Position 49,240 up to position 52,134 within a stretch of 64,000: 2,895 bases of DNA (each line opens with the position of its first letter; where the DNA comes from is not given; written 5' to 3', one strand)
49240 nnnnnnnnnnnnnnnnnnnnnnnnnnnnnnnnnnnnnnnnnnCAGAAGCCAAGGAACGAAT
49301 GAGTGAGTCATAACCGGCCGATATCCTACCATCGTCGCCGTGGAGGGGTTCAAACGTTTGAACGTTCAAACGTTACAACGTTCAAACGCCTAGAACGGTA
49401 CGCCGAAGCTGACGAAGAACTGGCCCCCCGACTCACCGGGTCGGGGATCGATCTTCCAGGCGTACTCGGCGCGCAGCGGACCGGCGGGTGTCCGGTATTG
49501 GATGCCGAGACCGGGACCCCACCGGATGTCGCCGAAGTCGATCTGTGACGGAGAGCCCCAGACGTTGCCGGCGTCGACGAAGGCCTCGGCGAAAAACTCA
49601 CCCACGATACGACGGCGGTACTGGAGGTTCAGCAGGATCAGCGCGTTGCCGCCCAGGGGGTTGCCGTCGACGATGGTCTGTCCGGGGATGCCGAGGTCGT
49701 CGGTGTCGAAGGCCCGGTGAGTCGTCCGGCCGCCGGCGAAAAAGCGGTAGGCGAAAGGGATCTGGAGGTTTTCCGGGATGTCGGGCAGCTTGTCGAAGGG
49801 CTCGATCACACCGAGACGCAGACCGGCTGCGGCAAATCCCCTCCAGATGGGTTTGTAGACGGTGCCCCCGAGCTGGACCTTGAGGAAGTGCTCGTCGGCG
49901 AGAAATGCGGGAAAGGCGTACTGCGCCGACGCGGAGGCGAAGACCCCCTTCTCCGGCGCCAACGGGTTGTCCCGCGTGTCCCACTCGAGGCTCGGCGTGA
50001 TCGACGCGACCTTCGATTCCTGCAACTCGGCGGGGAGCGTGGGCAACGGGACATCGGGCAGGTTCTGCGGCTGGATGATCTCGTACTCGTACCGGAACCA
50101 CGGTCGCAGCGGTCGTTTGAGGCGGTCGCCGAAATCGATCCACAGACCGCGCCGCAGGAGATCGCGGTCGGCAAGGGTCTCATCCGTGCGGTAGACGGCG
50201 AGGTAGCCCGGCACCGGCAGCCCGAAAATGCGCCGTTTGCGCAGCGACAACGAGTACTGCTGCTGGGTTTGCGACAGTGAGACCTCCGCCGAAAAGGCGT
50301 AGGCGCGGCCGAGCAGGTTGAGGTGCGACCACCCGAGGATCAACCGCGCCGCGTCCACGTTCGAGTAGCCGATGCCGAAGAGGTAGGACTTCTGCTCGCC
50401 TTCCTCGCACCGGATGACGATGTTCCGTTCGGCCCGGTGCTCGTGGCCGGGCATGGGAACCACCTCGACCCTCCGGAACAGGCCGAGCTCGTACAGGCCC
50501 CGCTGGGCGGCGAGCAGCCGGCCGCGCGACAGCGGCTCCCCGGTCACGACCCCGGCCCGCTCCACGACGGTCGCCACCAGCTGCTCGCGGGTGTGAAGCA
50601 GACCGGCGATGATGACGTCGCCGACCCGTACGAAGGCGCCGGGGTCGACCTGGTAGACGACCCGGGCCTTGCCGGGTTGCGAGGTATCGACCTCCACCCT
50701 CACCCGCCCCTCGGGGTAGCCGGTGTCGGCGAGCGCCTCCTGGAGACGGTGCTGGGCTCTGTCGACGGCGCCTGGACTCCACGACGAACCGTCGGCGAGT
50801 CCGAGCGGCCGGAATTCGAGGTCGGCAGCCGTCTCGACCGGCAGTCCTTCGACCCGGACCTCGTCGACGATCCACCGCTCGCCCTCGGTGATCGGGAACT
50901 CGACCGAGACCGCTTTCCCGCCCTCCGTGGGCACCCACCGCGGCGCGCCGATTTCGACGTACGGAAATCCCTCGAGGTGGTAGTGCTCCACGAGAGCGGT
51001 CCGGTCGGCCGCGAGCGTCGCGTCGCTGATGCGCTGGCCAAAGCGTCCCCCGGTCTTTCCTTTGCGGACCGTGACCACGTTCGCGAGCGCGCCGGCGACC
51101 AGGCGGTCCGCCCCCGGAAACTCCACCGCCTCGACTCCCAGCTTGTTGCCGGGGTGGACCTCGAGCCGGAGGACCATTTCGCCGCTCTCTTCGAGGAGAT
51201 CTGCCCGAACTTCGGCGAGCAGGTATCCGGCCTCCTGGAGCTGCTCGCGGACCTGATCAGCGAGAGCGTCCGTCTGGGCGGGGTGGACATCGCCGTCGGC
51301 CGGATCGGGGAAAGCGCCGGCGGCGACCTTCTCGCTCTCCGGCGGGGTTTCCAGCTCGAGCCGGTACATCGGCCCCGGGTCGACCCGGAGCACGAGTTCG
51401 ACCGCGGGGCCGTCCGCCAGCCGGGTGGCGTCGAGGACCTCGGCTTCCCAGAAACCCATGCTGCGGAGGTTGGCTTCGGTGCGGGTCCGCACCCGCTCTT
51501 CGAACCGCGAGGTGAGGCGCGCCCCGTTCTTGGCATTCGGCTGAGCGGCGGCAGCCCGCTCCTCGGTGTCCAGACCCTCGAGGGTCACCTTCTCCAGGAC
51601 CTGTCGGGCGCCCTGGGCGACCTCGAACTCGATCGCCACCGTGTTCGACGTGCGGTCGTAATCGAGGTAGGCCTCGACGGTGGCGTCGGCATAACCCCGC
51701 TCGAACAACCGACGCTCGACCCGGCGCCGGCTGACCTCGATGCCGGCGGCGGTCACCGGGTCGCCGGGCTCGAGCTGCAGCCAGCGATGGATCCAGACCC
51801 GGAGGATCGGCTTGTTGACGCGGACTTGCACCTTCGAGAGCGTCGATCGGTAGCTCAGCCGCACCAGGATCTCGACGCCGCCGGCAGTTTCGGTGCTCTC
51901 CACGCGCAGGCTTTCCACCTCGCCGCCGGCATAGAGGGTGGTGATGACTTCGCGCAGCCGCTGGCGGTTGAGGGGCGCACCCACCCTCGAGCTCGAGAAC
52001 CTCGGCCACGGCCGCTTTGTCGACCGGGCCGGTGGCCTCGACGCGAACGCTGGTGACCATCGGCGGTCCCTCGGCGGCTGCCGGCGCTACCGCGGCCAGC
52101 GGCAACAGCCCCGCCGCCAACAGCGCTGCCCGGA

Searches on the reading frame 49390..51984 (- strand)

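Call 34: search_protein_families(library=pfam, proteins=[window:49390-51984:-])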
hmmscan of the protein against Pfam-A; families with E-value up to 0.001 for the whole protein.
window:49390-51984:- (864 aa): 4 families
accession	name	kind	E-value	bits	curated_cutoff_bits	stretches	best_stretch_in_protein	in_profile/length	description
PF01103.29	Omp85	-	3.3e-38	132.4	24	1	556-861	1-322/325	Omp85 superfamily domain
PF07244.20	POTRA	-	1.7e-27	96.4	21.3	2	65-125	19-79/79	Surface antigen variable number repeat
PF17243.7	POTRA_TamA_1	-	2.1e-07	31.4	26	0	406-448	33-74/74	POTRA domain TamA domain 1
PF08479.16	POTRA_2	-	6.9e-06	26.3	24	0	49-104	3-58/76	POTRA domain, ShlB-type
